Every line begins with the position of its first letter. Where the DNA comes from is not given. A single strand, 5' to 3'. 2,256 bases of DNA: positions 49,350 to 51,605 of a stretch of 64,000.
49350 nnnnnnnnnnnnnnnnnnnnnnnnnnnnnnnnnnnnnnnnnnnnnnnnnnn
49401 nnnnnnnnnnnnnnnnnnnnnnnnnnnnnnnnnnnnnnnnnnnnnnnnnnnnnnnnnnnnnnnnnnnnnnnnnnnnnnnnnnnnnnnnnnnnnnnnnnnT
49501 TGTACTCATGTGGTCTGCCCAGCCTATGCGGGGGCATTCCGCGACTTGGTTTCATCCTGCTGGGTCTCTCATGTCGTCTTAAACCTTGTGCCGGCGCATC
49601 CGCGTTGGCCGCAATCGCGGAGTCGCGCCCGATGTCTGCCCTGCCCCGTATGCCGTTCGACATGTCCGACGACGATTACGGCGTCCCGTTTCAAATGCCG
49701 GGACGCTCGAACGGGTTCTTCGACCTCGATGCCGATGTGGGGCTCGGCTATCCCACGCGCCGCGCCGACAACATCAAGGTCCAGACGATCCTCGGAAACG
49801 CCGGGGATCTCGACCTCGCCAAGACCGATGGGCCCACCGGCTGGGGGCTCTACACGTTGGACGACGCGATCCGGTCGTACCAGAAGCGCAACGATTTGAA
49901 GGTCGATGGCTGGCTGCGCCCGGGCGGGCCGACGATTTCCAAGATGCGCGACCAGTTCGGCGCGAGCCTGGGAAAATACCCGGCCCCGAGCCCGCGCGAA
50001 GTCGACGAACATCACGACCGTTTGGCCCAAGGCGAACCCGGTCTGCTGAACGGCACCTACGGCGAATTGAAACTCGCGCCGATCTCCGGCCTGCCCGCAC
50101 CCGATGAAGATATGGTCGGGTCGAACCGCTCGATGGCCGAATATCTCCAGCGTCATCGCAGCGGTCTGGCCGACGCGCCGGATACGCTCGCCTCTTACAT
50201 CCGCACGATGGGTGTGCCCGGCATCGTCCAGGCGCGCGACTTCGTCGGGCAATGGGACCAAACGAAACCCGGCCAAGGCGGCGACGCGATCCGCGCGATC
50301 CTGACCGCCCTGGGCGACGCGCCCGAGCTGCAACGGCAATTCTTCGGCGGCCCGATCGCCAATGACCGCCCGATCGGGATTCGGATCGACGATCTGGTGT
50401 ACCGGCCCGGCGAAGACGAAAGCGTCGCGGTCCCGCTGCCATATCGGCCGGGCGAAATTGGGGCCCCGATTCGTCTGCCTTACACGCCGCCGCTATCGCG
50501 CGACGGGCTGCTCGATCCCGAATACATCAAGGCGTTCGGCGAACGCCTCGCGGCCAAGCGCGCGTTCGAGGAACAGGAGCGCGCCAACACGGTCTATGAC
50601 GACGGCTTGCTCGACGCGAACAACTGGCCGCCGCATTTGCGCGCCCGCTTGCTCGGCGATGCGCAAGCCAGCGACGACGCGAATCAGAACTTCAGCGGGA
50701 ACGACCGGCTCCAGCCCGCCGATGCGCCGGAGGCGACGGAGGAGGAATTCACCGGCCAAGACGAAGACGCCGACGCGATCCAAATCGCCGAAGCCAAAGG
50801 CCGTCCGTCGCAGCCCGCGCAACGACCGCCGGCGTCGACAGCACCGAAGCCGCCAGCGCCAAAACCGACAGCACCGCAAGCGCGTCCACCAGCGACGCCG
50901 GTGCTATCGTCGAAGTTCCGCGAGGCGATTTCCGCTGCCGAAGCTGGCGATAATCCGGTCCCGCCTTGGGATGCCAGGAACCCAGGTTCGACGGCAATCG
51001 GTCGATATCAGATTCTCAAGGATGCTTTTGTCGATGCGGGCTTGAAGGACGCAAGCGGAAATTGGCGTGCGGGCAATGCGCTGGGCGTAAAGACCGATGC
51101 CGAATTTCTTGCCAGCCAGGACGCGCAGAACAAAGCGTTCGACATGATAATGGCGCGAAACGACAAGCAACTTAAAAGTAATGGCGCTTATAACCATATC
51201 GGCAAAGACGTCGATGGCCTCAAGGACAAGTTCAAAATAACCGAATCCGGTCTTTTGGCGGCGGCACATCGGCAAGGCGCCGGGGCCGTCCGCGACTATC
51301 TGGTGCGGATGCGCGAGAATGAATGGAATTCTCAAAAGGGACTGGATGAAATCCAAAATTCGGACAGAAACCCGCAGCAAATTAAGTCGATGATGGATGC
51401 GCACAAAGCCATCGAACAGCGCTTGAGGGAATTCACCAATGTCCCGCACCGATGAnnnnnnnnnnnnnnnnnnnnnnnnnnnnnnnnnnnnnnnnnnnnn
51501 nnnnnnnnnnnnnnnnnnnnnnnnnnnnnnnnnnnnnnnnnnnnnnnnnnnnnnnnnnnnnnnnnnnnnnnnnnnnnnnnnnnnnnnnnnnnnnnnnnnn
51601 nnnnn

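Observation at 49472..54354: Tandemly duplicated, diverged array of large cell-wall-enzyme-like genes each paired with a small exported Cys-containing gene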

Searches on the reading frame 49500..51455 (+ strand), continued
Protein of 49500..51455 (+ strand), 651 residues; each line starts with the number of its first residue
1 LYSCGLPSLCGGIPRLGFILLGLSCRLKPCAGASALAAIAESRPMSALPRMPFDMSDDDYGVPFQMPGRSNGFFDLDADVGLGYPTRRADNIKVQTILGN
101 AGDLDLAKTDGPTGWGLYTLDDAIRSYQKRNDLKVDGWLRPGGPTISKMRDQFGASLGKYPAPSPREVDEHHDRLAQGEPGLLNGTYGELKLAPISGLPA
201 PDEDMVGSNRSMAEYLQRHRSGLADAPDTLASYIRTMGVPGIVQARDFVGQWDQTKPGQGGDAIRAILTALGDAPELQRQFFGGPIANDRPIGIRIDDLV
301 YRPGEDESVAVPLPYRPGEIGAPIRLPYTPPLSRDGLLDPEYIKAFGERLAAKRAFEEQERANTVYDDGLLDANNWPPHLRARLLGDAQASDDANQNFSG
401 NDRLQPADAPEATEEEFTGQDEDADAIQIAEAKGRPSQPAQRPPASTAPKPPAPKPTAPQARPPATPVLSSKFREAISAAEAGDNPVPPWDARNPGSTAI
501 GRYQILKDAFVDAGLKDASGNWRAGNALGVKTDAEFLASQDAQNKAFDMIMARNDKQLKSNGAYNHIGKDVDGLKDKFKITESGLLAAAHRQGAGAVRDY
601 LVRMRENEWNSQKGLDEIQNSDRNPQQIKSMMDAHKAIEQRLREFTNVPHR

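Call 57: search_protein_families(library=ncbifam, alignment_id=A6, max_evalue=0.001)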
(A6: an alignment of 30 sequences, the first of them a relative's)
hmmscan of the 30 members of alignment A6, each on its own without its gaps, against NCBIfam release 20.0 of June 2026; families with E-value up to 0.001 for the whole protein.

A. member 1, P0008 (555 aa): 1 family
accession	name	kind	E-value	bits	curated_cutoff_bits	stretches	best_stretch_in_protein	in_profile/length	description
NF033857.1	BPSL0067_fam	subfamily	1.3e-13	51.3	27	1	427-534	5-93/115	BPSL0067 family protein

B. families by the number of members that match (of 30 scanned): 5 families
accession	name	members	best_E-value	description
TIGR02869.1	spore_SleB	6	1.9e-05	spore cortex-lytic enzyme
NF033857.1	BPSL0067_fam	1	1.3e-13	BPSL0067 family protein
NF004799.0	PRK06148.1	1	6e-06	hypothetical protein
NF052336.1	PdgHdaseHSB100310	1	0.00035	peptidoglycan hydrolase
NF033885.1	conj_TraP_IncI1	1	0.00048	conjugal transfer protein TraP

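Call 82: find_encoding_contigs(protein=P0029, flank=10000, max_places=2)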
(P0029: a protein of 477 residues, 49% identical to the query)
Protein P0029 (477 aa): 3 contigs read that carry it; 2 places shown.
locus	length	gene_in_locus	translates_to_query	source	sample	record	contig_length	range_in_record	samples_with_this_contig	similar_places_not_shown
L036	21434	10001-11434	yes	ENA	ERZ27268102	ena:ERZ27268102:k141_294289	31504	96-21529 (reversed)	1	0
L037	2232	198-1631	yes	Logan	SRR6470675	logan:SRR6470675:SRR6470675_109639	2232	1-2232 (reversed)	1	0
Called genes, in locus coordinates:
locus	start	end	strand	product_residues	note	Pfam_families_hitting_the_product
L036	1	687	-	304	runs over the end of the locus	PF01791:DeoC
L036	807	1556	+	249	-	PF02633:Creatininase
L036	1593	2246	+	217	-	PF09849:DUF2076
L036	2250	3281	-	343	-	PF04055:Radical_SAM, PF12544:LAM_C (weak)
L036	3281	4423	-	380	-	PF00152:tRNA-synt_2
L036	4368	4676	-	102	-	-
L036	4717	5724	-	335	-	PF00044:Gp_dh_N, PF02800:Gp_dh_C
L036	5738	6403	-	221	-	PF00702:Hydrolase, PF12710:HAD, PF13419:HAD_2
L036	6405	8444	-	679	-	PF13292:DXP_synthase_N, PF00456:Transketolase_N, PF00676:E1_dh (weak), PF02779:Transket_pyr, PF02780:Transketolase_C, PF22613:Transketolase_C_1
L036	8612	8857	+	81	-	-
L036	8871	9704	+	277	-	-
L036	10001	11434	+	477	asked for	-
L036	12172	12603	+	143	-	PF02381:MraZ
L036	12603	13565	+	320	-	PF01795:Methyltransf_5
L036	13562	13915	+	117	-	-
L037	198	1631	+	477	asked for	-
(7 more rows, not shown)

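Call 83: find_encoding_contigs(protein=P0023, flank=10000, max_places=2)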
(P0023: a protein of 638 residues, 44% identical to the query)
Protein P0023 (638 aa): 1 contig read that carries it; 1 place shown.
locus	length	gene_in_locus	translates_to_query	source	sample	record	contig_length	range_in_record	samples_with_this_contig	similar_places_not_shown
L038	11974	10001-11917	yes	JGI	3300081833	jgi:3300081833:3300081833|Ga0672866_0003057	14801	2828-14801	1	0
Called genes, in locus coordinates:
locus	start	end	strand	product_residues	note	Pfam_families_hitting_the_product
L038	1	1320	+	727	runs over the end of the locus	PF00561:Abhydrolase_1 (weak), PF12146:Hydrolase_4 (weak), PF12697:Abhydrolase_6, PF05050:Methyltransf_21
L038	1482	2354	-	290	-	PF01564:Spermine_synth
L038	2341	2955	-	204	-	-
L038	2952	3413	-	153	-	PF02643:DUF192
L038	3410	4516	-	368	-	PF00850:Hist_deacetyl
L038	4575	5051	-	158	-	PF13474:SnoaL_3 (weak), PF14534:DUF4440 (weak), PF12680:SnoaL_2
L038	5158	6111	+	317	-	PF00126:HTH_1, PF03466:LysR_substrate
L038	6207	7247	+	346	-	PF00962:A_deaminase, PF19326:AMP_deaminase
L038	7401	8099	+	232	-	PF03193:RsgA_GTPase (weak), PF00005:ABC_tran, PF13191:AAA_16 (weak), PF13304:AAA_21 (faint)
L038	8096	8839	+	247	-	PF00528:BPD_transp_1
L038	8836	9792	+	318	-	PF09084:NMT1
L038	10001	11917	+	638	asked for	-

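Call 98: search_protein_families(library=padloc, proteins=[window:49632-51455:+], max_evalue=0.01)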
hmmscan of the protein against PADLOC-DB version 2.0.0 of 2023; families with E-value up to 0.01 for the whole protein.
window:49632-51455:+ (607 aa): 0 families

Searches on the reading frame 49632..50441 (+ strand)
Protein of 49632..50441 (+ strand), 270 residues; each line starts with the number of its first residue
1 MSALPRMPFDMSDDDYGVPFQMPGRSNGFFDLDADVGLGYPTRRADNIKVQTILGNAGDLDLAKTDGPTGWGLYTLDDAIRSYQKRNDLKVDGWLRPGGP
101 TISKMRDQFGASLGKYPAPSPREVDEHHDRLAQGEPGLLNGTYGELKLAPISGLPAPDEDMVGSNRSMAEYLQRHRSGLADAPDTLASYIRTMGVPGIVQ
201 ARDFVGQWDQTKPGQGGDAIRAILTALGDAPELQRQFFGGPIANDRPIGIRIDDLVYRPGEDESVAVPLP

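Call 47: predict_structure(alignment_id=A5)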
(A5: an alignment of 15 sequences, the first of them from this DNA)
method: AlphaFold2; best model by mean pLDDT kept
length: 270 residues; sequences in the alignment: 15
mean_pLDDT: 84.5   pTM: 0.79
mean pLDDT of the five models: 84.5, 82.2, 81.4, 80.8, 78.3
residues with pLDDT >= 90: 150; 70-90: 89; 50-70: 8; < 50: 23
segments of 3 or more residues with pLDDT < 50: 1-9, 257-270
pLDDT, mean of each block of 10 residues (from residue 1): 39 74 83 88 90 91 88 82 88 87 92 90 94 94 85 94 95 88 94 96 96 90 89 91 81 69 34
secondary structure, 60 per line:
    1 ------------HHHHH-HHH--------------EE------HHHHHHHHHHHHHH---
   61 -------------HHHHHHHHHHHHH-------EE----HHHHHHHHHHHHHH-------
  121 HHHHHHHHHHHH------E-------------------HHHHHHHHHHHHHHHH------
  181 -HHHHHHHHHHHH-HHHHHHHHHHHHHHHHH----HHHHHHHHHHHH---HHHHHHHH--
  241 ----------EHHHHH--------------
elements in order: H13-17 H44-57 H74-86 H100-113 H121-132 H159-174 H182-193 H195-211 H216-227 H231-238 H252-256
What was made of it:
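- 49761..49970 (+): PG_binding_1-fold domain of large1 (aa ~44-113). AF2 model pLDDT 84.5 (call 47).
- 49992..50345 (+): Conserved helical subdomain of large1 (aa ~121-238, with the invariant ARDFV..Q motif). Proposed trafficking or adaptor module. Confidently modelled (call 47).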

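Call 49: search_protein_representatives(alignment_id=A5)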
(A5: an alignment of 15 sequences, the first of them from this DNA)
Query: 15 sequences, 268 profile positions. Proteins with E-value up to 0.001 (for the whole library): 1965; up to 1e-10: 700; up to 1e-30: 87. The best 150 are listed.
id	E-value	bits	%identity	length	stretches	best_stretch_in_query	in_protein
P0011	1.8e-129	447.3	-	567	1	4-265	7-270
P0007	1.1e-126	438.1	-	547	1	4-252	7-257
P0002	5.4e-124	429.4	-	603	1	8-253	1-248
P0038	3.8e-114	397.1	-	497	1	9-257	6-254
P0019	1.8e-112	391.6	-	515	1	1-263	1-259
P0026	3.5e-112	390.6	-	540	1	21-264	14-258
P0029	3.8e-111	387.2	-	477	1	1-260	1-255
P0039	5.3e-95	334.3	-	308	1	5-264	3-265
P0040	8.1e-91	320.6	-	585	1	5-264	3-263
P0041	7.3e-90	317.4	-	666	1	5-264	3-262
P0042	1.8e-81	289.9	-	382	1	18-266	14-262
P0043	2.9e-80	286.0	-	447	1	21-266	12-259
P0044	6.2e-80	284.9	-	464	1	21-264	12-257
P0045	6.9e-79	281.5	-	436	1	22-254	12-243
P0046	7.5e-77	274.8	-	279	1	21-188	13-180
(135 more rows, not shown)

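Call 58: find_related_loci(query=A5, collection=genome_contigs, flank=10000)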
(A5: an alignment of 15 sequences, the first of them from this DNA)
Query A5 (270 aa) in genome_contigs; peptide patterns used: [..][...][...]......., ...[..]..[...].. (x = any residue, [..] = any of these).
289 stretches matched a pattern; 26 encode a relative of the query (tblastn E <= 1e-3); 24 distinct loci.
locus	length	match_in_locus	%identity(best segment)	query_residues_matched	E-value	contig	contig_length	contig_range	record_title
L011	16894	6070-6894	89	1-270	6e-164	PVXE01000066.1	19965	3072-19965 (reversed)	MAG: Tagaea sp. CACIAM 22H2 scaffold00542, whole genome shotgun sequence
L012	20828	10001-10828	87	2-270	4e-159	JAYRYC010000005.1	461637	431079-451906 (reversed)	MAG: Tagaea sp. isolate EBPR_s431bin.14 NODE_26_length_461637_cov_12.505887, whole genome shotgun sequence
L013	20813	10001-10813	89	6-269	6e-157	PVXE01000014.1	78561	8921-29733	MAG: Tagaea sp. CACIAM 22H2 scaffold00055, whole genome shotgun sequence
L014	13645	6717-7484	91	1-256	2e-156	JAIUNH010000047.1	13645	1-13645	MAG: Proteobacteria bacterium isolate ALPHA1 spades-bin.77~NODE_4596_length_13645_cov_0.988534, whole genome shotgun seq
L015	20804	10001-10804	88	1-261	1e-157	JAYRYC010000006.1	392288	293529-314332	MAG: Tagaea sp. isolate EBPR_s431bin.14 NODE_35_length_392288_cov_13.266087, whole genome shotgun sequence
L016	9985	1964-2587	52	21-229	3e-67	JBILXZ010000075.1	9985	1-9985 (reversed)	MAG: Tagaea sp. isolate ME2018-11-08GD_3300042940_group8_bin19 Rohwer_bin1824_scaffold_6774_c1, whole genome shotgun seq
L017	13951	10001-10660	49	29-249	8e-65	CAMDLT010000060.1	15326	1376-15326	MAG: Asaia bogorensis isolate TE-08apr19-29 genome assembly, contig: TE-08apr19-C4615, whole genome shotgun sequence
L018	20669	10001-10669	48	26-249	2e-63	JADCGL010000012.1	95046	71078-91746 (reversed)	MAG: Telmatospirillum sp. isolate M043S1SP1A48QC M043S1_12, whole genome shotgun sequence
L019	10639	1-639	49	37-250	5e-62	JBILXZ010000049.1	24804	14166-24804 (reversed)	MAG: Tagaea sp. isolate ME2018-11-08GD_3300042940_group8_bin19 Rohwer_bin1824_scaffold_124_c1, whole genome shotgun sequ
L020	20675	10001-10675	48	26-252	6e-53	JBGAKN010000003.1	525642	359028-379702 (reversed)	MAG: Tagaea sp. isolate MAG_MBR_H10.16 MBRH10-16_opera_contig_60, whole genome shotgun sequence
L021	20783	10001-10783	42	3-261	6e-51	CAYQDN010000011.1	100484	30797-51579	MAG TPA_asm: uncultured Azospirillum sp. isolate SRP269290_co5_39 genome assembly, contig: NODE_28_length_100484_cov_18.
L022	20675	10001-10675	46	26-252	1e-49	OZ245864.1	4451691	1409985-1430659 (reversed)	MAG: Tagaea sp. isolate b89f3a61-f39d-4744-9122-d78dad599a90 genome assembly, chromosome: 1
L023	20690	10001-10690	44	29-262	4e-49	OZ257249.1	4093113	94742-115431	MAG: Tagaea sp. isolate 835704f9-8dba-454c-b00a-1ace12109bd4 genome assembly, chromosome: 1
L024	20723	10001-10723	42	29-262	2e-47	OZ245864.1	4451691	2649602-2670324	MAG: Tagaea sp. isolate b89f3a61-f39d-4744-9122-d78dad599a90 genome assembly, chromosome: 1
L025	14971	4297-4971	45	28-254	8e-47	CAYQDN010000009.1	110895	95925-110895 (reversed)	MAG TPA_asm: uncultured Azospirillum sp. isolate SRP269290_co5_39 genome assembly, contig: NODE_24_length_110895_cov_18.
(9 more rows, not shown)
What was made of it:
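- On T6SS effector-immunity pair: The genome_contigs scan was spent on the N-domain (call 58).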

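Call 62: search_protein_families(library=pfam, alignment_id=A7, max_evalue=0.00001)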
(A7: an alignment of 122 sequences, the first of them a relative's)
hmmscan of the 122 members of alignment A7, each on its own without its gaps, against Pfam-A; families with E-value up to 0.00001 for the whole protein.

A. member 1, L011:1514-2095:- (194 aa): 0 families

B. families by the number of members that match (of 122 scanned): 98 families (the first 25 are shown)
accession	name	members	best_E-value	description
PF00152.25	tRNA-synt_2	4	2.1e-51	tRNA synthetases class II (D, K and N)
PF00528.27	BPD_transp_1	4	2e-20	Binding-protein-dependent transport system inner membrane component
PF16113.10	ECH_2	3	1.1e-123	Enoyl-CoA hydratase/isomerase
PF00378.25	ECH_1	3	6.2e-89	Enoyl-CoA hydratase/isomerase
PF01791.15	DeoC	3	1.1e-32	DeoC/LacD family aldolase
PF01019.26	G_glu_transpept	2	3.6e-120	Gamma-glutamyltranspeptidase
PF00899.27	ThiF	2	2.3e-81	ThiF family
PF04127.22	DFP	2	4e-68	DNA/pantothenate metabolism flavoprotein C-terminal domain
PF00557.29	Peptidase_M24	2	6.6e-53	Metallopeptidase family M24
PF01149.29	Fapy_DNA_glyco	2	3.2e-37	Formamidopyrimidine-DNA glycosylase N-terminal domain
PF16189.11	Creatinase_N_2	2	2.5e-36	Creatinase/Prolidase N-terminal domain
PF02441.25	Flavoprotein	2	8.2e-33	Flavoprotein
PF00005.33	ABC_tran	2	1.5e-30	ABC transporter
PF14552.11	Tautomerase_2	2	8.6e-29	Tautomerase enzyme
PF06831.19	H2TH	2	3e-25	Formamidopyrimidine-DNA glycosylase H2TH domain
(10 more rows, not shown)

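Call 77: find_related_loci(query=A5, collection=viral_contigs, flank=8000)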
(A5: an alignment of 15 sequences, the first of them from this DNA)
Query A5 (270 aa) in viral_contigs; peptide patterns used: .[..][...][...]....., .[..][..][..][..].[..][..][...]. (x = any residue, [..] = any of these).
18 stretches matched a pattern; 1 encode a relative of the query (tblastn E <= 1e-3); 1 distinct loci.
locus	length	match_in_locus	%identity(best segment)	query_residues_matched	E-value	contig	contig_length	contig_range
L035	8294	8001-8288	59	7-103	6e-30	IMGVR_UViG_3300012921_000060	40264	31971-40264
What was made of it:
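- On Phage endolysin (phiKZ gp144 type): Only one hit in viral contigs, at a contig end (call 77).
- Only 1 hit turned up in 2.9 million viral contigs, and it sits at a contig end (call 77).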

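Call 81: search_protein_families(library=phrogs, proteins=[L035:17-364:+, L035:381-938:+, L035:1022-1381:+, L035:1122-2510:+, L035:2066-3112:+, L035:3093-3722:+, L035:3715-5895:+, L035:5403-7112:+, L035:6238-7182:+, L035:7182-7703:+], max_evalue=0.001)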
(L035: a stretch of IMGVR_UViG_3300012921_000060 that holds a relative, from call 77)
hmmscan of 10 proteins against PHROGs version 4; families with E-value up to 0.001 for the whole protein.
L035:17-364:+ (116 aa): 2 families
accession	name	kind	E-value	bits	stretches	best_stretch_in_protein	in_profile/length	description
phrog_177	-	tail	2.1e-34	120.4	1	2-111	310-421/623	baseplate hub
phrog_9932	-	unknown function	1.4e-19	71.5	1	3-106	12-117/155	-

L035:381-938:+ (186 aa): 0 families

L035:1022-1381:+ (120 aa): 0 families

L035:1122-2510:+ (463 aa): 3 families
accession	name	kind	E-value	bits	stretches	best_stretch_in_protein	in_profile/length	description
phrog_6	-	tail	2.3e-65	222.3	1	113-462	65-404/548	baseplate wedge subunit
phrog_1608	-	tail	5.1e-40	138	1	282-462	2-189/192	tail protein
phrog_2103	-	tail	1.5e-38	132.8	1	113-274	1-161/162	baseplate protein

L035:2066-3112:+ (349 aa): 3 families
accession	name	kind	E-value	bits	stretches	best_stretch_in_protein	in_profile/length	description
phrog_203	-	tail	1.6e-68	231.2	1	150-346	3-200/224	baseplate wedge subunit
phrog_11744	-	unknown function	8.3e-20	72.1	1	238-345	4-111/115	-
phrog_11264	-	unknown function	4e-09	37.6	1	154-230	4-80/86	-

L035:3093-3722:+ (210 aa): 0 families

L035:3715-5895:+ (727 aa): 3 families
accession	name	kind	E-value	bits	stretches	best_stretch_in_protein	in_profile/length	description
phrog_10508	-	tail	4.3e-30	105.7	1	601-726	34-158/159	tail fiber protein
phrog_2837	-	tail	7.4e-07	30.1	1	641-725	116-197/202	tail protein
phrog_1807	-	tail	2.3e-05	25.2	1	623-726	135-240/241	tail fiber protein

L035:5403-7112:+ (570 aa): 5 families
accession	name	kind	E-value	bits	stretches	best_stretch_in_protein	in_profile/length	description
phrog_363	-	other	9.1e-50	170.6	1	281-561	57-313/327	DNA methyltransferase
phrog_116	-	other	1e-35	124.3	1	264-449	194-380/779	DNA methyltransferase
phrog_29583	-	other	1.8e-27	97.2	1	277-474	5-217/468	DNA methyltransferase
phrog_32758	-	other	2.4e-06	28.4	0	405-447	7-49/154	DNA methyltransferase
phrog_5999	-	other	4.5e-05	24.4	1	283-369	8-91/109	DNA methyltransferase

L035:6238-7182:+ (315 aa): 3 families
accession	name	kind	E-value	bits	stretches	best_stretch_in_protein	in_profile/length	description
phrog_1008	-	other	1.4e-13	52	2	62-174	31-148/329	DNA methyltransferase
phrog_27243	-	unknown function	3.1e-09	37.9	1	239-298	174-233/248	-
phrog_35493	-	unknown function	0.00011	23.4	1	244-275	31-63/68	-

L035:7182-7703:+ (174 aa): 0 families

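Call 96: fold_search(model_id=the predicted structure, library=viral)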
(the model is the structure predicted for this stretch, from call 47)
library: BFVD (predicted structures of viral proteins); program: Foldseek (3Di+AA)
matches with E <= 10: 136; with E <= 0.001: 0
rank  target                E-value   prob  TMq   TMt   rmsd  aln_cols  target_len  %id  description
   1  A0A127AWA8            3.6e-01  0.38  0.22  0.19  15.1       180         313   16  L-alanoyl-D-glutamate peptidase [Bacillus phage SP-15]
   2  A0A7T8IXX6            6.0e-01  0.28  0.20  0.13  16.4       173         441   14  (no name in the UniProt tables at hand)
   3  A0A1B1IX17            8.2e-01  0.08  0.14  0.09  17.5       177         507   14  (no name in the UniProt tables at hand)
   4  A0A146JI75            8.2e-01  0.04  0.10  0.14  19.1       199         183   11  (no name in the UniProt tables at hand)
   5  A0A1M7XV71            9.1e-01  0.06  0.14  0.10  17.8       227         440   12  CAMK family protein kinase [Cedratvirus A11]
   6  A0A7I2                1.0e+00  0.30  0.22  0.28  14.1       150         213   13  Peptidase M15A C-terminal domain-containing protein [Microcystis phage LMM01]
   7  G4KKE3                1.3e+00  0.02  0.12  0.09  19.2       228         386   14  (no name in the UniProt tables at hand)
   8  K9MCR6                1.4e+00  0.04  0.16  0.14  16.9       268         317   12  (no name in the UniProt tables at hand)
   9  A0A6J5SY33            1.4e+00  0.03  0.13  0.08  24.1       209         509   14  COG4695 Phage-related protein [uncultured Caudovirales phage]
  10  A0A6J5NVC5            1.4e+00  0.02  0.11  0.07  20.2       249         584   16  Uncharacterized protein [uncultured Caudovirales phage]
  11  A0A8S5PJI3            1.6e+00  0.82  0.19  0.17   2.4        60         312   27  lysozyme [Siphoviridae sp. ctOSJ35]
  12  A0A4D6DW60            1.7e+00  0.04  0.13  0.13  18.2       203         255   11  Uncharacterized protein [Edwardsiella phage pEt-SU]
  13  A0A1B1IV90            1.9e+00  0.02  0.11  0.11  23.5       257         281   14  (no name in the UniProt tables at hand)
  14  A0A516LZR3            2.0e+00  0.06  0.20  0.12  22.6       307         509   10  (no name in the UniProt tables at hand)
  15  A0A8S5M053            2.1e+00  0.08  0.11  0.25  13.0        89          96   18  DUF6378 domain-containing protein [Siphoviridae sp. ctr0N4]
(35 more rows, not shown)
